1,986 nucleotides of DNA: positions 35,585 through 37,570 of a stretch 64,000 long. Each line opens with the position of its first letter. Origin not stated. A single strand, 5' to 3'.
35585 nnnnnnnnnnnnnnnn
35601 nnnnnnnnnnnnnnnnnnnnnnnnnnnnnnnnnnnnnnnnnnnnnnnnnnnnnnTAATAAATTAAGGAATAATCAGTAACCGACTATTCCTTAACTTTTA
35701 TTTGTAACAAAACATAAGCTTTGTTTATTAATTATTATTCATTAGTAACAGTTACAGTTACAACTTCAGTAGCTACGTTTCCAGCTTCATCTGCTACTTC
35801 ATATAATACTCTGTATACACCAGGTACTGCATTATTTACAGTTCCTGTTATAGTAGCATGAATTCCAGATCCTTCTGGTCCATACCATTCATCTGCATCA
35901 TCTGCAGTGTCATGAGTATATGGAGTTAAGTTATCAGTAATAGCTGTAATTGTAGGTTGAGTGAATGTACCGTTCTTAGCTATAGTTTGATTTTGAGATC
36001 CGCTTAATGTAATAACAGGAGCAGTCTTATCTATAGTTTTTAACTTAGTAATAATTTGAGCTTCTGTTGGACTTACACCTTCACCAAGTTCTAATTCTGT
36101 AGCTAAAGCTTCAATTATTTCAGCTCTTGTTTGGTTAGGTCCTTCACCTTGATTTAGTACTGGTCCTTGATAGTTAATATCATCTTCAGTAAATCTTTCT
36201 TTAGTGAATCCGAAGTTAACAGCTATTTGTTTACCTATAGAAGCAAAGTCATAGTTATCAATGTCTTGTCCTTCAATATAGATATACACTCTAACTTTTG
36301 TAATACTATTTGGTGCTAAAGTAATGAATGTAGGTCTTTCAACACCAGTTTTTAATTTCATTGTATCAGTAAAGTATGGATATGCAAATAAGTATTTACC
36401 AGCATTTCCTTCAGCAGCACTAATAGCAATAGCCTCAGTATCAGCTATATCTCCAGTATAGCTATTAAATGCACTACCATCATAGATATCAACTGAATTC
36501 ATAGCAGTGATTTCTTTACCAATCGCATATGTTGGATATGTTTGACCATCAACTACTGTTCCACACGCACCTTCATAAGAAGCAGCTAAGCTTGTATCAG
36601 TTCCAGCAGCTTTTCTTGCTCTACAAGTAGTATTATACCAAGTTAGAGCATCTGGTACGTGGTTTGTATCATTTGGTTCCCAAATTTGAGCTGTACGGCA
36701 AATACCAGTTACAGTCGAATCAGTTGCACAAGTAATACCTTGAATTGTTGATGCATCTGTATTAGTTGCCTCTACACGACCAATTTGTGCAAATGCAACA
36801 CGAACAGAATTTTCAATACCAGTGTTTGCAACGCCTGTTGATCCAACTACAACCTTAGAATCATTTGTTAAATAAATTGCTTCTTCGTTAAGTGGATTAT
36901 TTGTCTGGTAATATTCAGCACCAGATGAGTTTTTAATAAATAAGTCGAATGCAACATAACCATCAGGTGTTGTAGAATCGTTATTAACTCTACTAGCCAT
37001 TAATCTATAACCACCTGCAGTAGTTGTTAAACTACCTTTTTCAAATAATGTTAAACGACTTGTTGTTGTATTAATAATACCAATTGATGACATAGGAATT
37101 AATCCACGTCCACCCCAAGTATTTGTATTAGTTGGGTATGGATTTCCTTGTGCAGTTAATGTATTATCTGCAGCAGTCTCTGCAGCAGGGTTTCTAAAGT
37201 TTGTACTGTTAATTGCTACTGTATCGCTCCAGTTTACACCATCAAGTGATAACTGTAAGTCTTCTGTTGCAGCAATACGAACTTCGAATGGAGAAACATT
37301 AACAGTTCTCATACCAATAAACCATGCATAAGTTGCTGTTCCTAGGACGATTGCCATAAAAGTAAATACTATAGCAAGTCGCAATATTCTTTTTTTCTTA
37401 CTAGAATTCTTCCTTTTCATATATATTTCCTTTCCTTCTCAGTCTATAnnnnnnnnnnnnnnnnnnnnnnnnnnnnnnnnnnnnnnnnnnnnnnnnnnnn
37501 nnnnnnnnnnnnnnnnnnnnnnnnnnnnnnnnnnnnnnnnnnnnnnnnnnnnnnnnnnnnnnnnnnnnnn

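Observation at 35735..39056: Tandemly duplicated, codon-optimised major subunit genes with an extra C-terminal Ig-like domain and their own promoter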

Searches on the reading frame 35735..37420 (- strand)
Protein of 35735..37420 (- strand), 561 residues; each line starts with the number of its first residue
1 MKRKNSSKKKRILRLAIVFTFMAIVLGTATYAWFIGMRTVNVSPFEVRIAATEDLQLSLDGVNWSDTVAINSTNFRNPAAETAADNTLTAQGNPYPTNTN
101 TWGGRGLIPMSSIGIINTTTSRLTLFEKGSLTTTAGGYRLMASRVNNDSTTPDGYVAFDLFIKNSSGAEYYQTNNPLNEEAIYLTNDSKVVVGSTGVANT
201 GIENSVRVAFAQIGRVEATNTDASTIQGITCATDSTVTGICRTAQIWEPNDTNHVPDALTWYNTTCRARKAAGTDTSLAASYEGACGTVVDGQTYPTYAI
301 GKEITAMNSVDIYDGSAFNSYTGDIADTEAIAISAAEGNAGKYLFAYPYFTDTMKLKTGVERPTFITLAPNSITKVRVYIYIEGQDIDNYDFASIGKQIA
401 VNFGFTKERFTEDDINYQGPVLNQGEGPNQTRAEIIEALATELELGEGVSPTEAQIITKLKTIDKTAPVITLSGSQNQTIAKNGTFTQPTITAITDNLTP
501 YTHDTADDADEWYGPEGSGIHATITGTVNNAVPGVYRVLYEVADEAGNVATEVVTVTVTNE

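Call 5: search_protein_families(library=pfam, proteins=[window:35735-37420:-], max_evalue=0.1)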
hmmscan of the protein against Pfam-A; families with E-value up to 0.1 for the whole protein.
window:35735-37420:- (561 aa): 1 family
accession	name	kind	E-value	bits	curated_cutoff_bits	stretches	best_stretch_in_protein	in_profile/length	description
PF16403.11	Bact_surface_Ig-like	-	8.5e-07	29.4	27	1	470-558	1-71/71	Bacterial surface protein, Ig-like domain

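Call 6: search_protein_families(library=ncbifam, proteins=[window:35735-37420:-], max_evalue=0.1)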
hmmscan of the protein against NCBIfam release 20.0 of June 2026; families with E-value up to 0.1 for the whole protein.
window:35735-37420:- (561 aa): 0 families

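Call 7: find_homologous_proteins(query=window:35735-37420:-, max_evalue=0.001)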
Query window:35735-37420:- (561 aa): 2107 proteins with E <= 0.001 among 8000 candidates; the best 120 are listed.
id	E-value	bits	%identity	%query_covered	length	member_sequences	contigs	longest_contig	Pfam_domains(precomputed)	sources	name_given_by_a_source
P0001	0.0e+0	1235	100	100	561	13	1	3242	PF16403.12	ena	-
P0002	0.0e+0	1050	84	98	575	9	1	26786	PF16403.12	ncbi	-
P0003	0.0e+0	1022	83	98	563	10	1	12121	PF16403.12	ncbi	-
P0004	0.0e+0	1019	83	99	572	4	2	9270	PF16403.12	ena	-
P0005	6.1e-297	1004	83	98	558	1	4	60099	PF16403.12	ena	-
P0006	2.5e-296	1002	83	98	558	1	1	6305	PF16403.12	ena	-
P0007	2.6e-296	1002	82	98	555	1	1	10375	PF16403.12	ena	-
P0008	3.0e-296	1002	82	98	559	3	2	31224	PF16403.12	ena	-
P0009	4.1e-294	994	82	96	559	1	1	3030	PF16403.12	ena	-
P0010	2.4e-292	989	81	98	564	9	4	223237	PF16403.12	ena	-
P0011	1.8e-277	940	80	100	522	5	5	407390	PF16403.12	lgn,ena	-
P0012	2.6e-272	923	76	99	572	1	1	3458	PF16403.12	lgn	-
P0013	2.7e-272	922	78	99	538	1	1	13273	PF16403.12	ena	-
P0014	6.0e-270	915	76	98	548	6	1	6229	PF16403.12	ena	-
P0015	8.5e-263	891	76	100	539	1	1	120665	PF16403.12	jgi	jgi:hypothetical protein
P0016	1.6e-262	890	75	98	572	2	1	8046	PF16403.12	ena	-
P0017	1.8e-260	883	76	97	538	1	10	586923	PF16403.12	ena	-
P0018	3.2e-259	879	74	98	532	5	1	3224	PF16403.12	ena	-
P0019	7.2e-258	875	74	98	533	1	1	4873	PF16403.12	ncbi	-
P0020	1.5e-257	874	74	98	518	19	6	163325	PF16403.12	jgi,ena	-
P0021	6.8e-257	872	74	97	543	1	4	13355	PF16403.12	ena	-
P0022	7.5e-257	872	75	99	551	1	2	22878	PF16403.12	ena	-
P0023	2.9e-256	870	75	98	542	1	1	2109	PF16403.12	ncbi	-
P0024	7.1e-255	865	75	99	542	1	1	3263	PF16403.12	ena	-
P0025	1.3e-254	864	74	99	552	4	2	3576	PF16403.12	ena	-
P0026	1.9e-254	864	74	99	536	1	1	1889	PF16403.12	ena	-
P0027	3.3e-253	860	73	97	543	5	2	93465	PF16403.12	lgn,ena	-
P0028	8.2e-253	858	87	78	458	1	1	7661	PF16403.12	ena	-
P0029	8.8e-253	858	74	99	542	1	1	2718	PF16403.12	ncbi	-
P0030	1.3e-250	851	72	98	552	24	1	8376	PF16403.12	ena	-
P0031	3.5e-250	850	73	96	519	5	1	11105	PF16403.12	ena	-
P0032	9.4e-250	848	72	97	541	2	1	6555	PF16403.12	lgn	-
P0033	1.8e-247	841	72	97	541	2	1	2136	PF16403.12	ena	-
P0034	2.3e-247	840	73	98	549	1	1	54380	PF16403.12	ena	-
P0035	2.9e-246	837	72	100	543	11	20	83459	PF16403.12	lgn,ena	-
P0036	5.1e-246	836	72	98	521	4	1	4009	PF16403.12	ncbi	-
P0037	3.7e-244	830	71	98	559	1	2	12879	PF16403.12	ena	-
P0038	1.7e-242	824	72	99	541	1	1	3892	PF16403.12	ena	-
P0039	1.2e-241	821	72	98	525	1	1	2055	PF16403.12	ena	-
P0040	2.2e-240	817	72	98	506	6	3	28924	PF16403.12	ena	-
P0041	3.2e-239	813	70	98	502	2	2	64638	PF16403.12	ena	-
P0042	9.1e-238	809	67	98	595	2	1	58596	PF16403.12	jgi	jgi:hypothetical protein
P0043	1.4e-234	798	71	98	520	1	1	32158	PF16403.12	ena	-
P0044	7.8e-234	796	67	100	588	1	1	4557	PF16403.12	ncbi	-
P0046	7.8e-228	776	68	99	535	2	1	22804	PF16403.12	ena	-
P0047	3.6e-226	770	66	100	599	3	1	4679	PF16403.12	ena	-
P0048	4.4e-224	763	67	99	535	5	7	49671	PF16403.12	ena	-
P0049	5.5e-211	720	63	96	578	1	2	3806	PF16403.12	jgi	-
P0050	1.1e-209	716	63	100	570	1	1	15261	PF16403.12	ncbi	-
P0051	1.6e-207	709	62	100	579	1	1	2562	PF16403.12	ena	-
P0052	2.8e-207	708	62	100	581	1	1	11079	PF16403.12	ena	-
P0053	3.1e-206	705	62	100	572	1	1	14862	PF16403.12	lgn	-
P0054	1.1e-205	703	62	100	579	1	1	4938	PF16403.12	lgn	-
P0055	5.5e-205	700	61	100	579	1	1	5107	PF16403.12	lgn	-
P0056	2.4e-204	698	61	100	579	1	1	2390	PF16403.12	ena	-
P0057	4.7e-200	684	61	98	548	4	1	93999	PF16403.12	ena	-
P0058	1.7e-199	682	61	98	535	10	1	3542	PF16403.12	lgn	-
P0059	8.6e-198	677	61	98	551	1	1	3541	PF16403.12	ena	-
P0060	1.6e-197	676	61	96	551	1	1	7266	PF16403.12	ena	-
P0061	3.6e-197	675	60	98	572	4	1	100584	PF16403.12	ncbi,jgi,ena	-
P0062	5.6e-197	674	62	100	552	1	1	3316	PF16403.12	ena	-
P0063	2.8e-196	672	59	98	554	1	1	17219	PF16403.12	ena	-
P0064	3.4e-196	671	61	99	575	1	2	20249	PF16403.12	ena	-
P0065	3.7e-195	668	61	100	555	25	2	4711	PF16403.12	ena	-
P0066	7.8e-195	667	62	100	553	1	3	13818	PF16403.12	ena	-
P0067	1.6e-193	663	58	98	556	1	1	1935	PF16403.12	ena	-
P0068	1.8e-192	659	58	100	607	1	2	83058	PF16403.12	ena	-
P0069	3.4e-191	655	60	100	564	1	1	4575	PF16403.12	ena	-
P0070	4.8e-191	654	59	99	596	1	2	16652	PF16403.12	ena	-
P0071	2.3e-190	652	61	99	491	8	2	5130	PF16403.12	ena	-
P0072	1.6e-188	646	60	99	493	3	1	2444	PF16403.12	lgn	-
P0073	2.4e-188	645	62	93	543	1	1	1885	PF16403.12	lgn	-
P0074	4.5e-185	635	58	100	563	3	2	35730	PF16403.12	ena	-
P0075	6.3e-185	634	61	99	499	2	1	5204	PF16403.12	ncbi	-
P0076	6.7e-183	628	60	99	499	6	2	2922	PF07523.19,PF16403.12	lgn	-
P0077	1.3e-182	627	57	98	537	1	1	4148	PF16403.12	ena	-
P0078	1.1e-178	614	56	100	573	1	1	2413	PF16403.12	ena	-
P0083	2.1e-173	596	67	81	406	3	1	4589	PF16403.12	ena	-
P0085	9.1e-162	558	54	99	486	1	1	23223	PF16403.12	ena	-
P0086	1.8e-161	557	54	99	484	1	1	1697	PF16403.12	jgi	-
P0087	5.8e-161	555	55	99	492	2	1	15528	PF16403.12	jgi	jgi:hypothetical protein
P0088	1.1e-158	548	65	78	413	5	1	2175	PF16403.12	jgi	jgi:hypothetical protein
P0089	9.2e-158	545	53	100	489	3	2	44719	PF16403.12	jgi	-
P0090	1.4e-157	544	54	99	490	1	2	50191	PF16403.12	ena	-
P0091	2.2e-156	540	53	99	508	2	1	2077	PF16403.12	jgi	jgi:hypothetical protein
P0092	1.1e-154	534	52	99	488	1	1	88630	PF16403.12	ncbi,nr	ncbi:MAG: DUF5011 domain-containing protein [Bacilli bacterium]|nr:DUF5011 domain-containing protein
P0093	1.6e-154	534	53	100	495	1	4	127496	PF16403.12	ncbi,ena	-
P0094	4.3e-154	532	53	99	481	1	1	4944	PF16403.12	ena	-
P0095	7.3e-154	532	53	100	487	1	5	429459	PF16403.12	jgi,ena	-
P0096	7.7e-154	532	52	100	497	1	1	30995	PF16403.12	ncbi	-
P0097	4.2e-153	529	52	100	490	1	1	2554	PF16403.12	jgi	jgi:hypothetical protein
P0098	5.7e-152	525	53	99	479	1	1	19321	PF16403.12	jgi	jgi:hypothetical protein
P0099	4.5e-150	519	53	98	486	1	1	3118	PF16403.12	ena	-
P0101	2.6e-149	517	51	100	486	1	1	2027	PF16403.12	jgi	-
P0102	9.5e-149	515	50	99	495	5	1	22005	PF16403.12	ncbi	-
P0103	1.5e-148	514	52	100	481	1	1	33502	PF16403.12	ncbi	-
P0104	3.4e-148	513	53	98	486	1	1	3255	PF16403.12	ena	-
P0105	2.3e-147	510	49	99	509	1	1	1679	PF16403.12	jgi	jgi:hypothetical protein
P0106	2.6e-147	510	52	100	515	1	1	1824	PF16403.12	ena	-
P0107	3.3e-147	510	51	100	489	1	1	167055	PF16403.12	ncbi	-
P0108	3.5e-147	510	51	100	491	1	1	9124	PF16403.12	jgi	-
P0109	4.6e-147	509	49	100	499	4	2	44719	PF16403.12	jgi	-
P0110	6.8e-147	509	50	98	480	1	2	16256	PF16403.12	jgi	jgi:hypothetical protein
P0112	2.7e-146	507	52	99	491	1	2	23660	PF16403.12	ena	-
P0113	3.6e-146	506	50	100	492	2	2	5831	PF16403.12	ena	-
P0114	4.5e-146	506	52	99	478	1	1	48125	PF16403.12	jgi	-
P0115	6.3e-146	506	51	99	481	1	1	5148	PF16403.12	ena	-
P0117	8.9e-146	505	50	100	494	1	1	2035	PF16403.12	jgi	jgi:hypothetical protein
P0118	1.1e-145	505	50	99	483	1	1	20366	PF16403.12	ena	-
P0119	1.1e-145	505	52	98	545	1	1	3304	PF16403.12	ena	-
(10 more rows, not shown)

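Call 16: search_solved_structures(query=window:35735-37420:-, max_evalue=10)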
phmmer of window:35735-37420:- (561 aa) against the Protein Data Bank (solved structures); distinct sequences matched with E-value up to 10: 1.
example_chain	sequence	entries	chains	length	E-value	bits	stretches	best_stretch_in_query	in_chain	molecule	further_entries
1x3s_A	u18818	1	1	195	0.12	14.5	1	170-256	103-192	Ras-related protein Rab-18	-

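Call 25: find_related_loci(query=A1, collection=genome_contigs, flank=10000)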
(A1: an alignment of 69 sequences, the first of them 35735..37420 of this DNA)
Query A1 (561 aa) in genome_contigs; peptide patterns used: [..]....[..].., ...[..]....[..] (x = any residue, [..] = any of these).
328 stretches matched a pattern; 244 encode a relative of the query (tblastn E <= 1e-3); the best 80 are kept; 71 distinct loci.
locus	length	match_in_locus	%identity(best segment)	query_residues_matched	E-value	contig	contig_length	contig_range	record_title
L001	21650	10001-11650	81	1-548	0e+0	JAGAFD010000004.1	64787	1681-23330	MAG: Bacilli bacterium isolate RGIG8386 Water_buffalos_Rumen.Co__c2502638, whole genome shotgun sequence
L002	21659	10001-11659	60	1-549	0e+0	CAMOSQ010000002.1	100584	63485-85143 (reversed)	MAG: uncultured Bacillales bacterium isolate SRR873602_bin.41_metaWRAP_v1.3_MAG genome assembly, contig: NODE_222_length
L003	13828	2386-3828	52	1-561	3e-170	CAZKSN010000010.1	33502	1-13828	MAG TPA_asm: uncultured Muribaculaceae bacterium isolate SRP294416_co1_712 genome assembly, contig: NODE_2247_length_335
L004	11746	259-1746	52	1-559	1e-169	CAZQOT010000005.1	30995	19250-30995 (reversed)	MAG TPA_asm: uncultured Muribaculaceae bacterium isolate SRP192927_co2_36 genome assembly, contig: NODE_1877_length_3099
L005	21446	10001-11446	52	3-558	4e-166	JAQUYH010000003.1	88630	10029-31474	MAG: Bacilli bacterium isolate STD2_232 NODE_802_length_88630_cov_8.444188_Sandtown_D2, whole genome shotgun sequence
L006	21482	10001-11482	53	1-559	7e-167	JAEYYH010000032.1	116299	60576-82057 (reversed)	MAG: Bacillota bacterium isolate OH_CBlB_40 k127_1403247, whole genome shotgun sequence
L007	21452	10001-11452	51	1-558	3e-161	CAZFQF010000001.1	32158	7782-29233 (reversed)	MAG TPA_asm: uncultured Muribaculaceae bacterium isolate SRP192927_co4_904 genome assembly, contig: NODE_2177_length_321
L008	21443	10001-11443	51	1-559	7e-161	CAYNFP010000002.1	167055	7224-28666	MAG TPA_asm: uncultured Muribaculaceae bacterium isolate SRP294416_co1_372 genome assembly, contig: NODE_48_length_16705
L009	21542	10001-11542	49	1-558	2e-159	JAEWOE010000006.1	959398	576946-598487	MAG: Bacillota bacterium isolate OH_SBlB_51 k127_1115398, whole genome shotgun sequence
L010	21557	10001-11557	49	1-558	1e-158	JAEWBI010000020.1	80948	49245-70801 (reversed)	MAG: Bacillota bacterium isolate OH_PBB_246 k127_1485979, whole genome shotgun sequence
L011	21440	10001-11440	49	1-560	8e-158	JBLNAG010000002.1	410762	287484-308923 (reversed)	MAG: Ignavibacteriales bacterium isolate MAG183 PRJNA951521_bin41_renamed_1, whole genome shotgun sequence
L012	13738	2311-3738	50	1-550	1e-157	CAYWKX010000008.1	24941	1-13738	MAG TPA_asm: uncultured Muribaculaceae bacterium isolate SRP192927_co6_547 genome assembly, contig: NODE_3990_length_249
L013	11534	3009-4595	72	1-552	0e+0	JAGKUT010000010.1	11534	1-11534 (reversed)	MAG: Actinomycetes bacterium isolate pig4.14 pig4_14_1074, whole genome shotgun sequence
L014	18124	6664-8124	50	1-558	2e-159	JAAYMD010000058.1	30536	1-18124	MAG: Mollicutes bacterium isolate AS20ysBPTH_155 61582_AS20, whole genome shotgun sequence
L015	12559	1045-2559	49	1-558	3e-156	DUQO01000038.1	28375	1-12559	MAG TPA_asm: Mollicutes bacterium isolate AS08sgBPME_408 187541_AS08, whole genome shotgun sequence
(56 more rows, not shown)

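Call 31: predict_structure(alignment_id=A1)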
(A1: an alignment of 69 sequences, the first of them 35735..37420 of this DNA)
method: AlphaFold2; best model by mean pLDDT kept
length: 561 residues; sequences in the alignment: 69
mean_pLDDT: 84.5   pTM: 0.83
mean pLDDT of the five models: 84.5, 83.7, 82.1, 79.3, 78.6
residues with pLDDT >= 90: 255; 70-90: 236; 50-70: 56; < 50: 14
segments of 3 or more residues with pLDDT < 50: 35-38, 421-424
pLDDT, mean of each block of 10 residues (from residue 1): 64 87 81 52 73 90 94 93 93 94 83 90 86 60 87 91 92 92 90 75 87 96 97 95 92 83 80 68 83 88 83 84 89 82 87 84 87 97 66 62 82 54 56 91 94 90 83 93 95 90 89 90 93 94 89 94 80
secondary structure, 60 per line:
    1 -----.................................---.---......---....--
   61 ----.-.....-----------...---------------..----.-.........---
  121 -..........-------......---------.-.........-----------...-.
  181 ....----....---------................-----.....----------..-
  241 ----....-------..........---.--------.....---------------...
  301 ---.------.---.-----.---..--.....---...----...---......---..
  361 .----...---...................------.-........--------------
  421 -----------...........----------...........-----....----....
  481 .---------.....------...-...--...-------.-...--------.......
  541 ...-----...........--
elements in order: H6-38 E46-51 E55-58 E67-71 E109-117 E122-131 E139-144 E156-164 E180-184 E189-192 H202-205 E206-217 H223-227 E245-248 H256-265 H278-281 E298-300 H329-333 E344-346 H352-355 E366-368 E372-383 H384-390 E399-406 H432-442 H453-463 E469-472 E477-481 E491-495 E502-504 E511-513 E523-525 E534-543 E549-559

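Call 35: fold_search(model_id=the predicted structure, library=pdb)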
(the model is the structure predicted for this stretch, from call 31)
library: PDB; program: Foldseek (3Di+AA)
matches with E <= 10: 385; with E <= 0.001: 0
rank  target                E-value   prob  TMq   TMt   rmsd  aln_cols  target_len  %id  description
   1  5fq7_H                3.0e-03  1.00  0.11  0.62   3.8        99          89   20  Crystal structure of the SusCD complex BT2261-2264 from Bacteroides thetaiotaomicron (released 2016-12-21)
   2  5fq8_G                7.3e-03  1.00  0.12  0.29   4.3       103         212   20  Crystal structure of the SusCD complex BT2261-2264 from Bacteroides thetaiotaomicron (released 2016-12-21)
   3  4m00_A                1.2e-02  0.12  0.11  0.13  27.9       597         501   12  Crystal structure of the ligand binding region of staphylococcal adhesion SraP (released 2014-06-18)
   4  2kpn_MODEL_1_A        1.9e-02  1.00  0.10  0.46   4.9        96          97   23  Solution NMR structure of a Bacterial Ig-like (Big_3) domain from Bacillus cereus. Northeast Structural Genomi (released 2010-01-12)
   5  4m02                  2.8e-02  0.93  0.11  0.31  13.6       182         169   13  Middle fragment(residues 494-663) of the binding region of SraP (released 2014-06-18)
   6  5fq3_A                2.9e-02  1.00  0.11  0.30   4.3        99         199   21  Crystal structure of the lipoprotein BT2262 from Bacteroides thetaiotaomicron (released 2016-12-14)
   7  9fbo_A                3.9e-02  0.84  0.10  0.12  14.3       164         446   13  Deletion mutant of chitinase MmChi60 (released 2025-05-28)
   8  6s5x_B                4.1e-02  0.92  0.09  0.39   6.4        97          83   20  Structure of RibR, the most N-terminal Rib domain from Group B Streptococcus species Streptococcus agalactiae (released 2019-12-11)
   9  7qfk_D                6.0e-02  0.89  0.10  0.27   6.6       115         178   18  Crystal structure of S-layer protein SlpX from Lactobacillus acidophilus, domain II, Co-Crystallization with HgCl2, Mu (released 2022-12-21)
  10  5co1_C                7.5e-02  0.30  0.11  0.24  20.1       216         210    9  Crystal Structure of Zebrafish Protocadherin-19 EC3-4 (released 2016-11-02)
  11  4l3a_A                7.9e-02  0.25  0.11  0.13  28.3       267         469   12  Crystal structure of Internalin K (InlK) from Listeria monocytogenes (released 2013-08-28)
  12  8k2f                  8.4e-02  0.08  0.10  0.11  23.8       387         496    9  Crystal structure of Group 1 oligosaccharide-releasing beta-N-acetylgalactosaminidase NgaCa from Cohnella abietis, apo 1 (released 2024-04-24)
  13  7nit_F                8.4e-02  0.02  0.06  0.03  24.3       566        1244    7  X-ray structure of a multidomain BbgIII from Bifidobacterium bifidum (released 2021-12-22)
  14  7qfk_C                8.8e-02  0.84  0.10  0.27   6.6       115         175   18  Crystal structure of S-layer protein SlpX from Lactobacillus acidophilus, domain II, Co-Crystallization with HgCl2, Mu (released 2022-12-21)
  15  8pxc                  1.0e-01  0.14  0.10  0.18  17.9       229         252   11  Structure of Fap1, a domain of the accessory Sec-dependent serine-rich glycoprotein adhesin from Streptococcus oralis, s (released 2023-10-25)
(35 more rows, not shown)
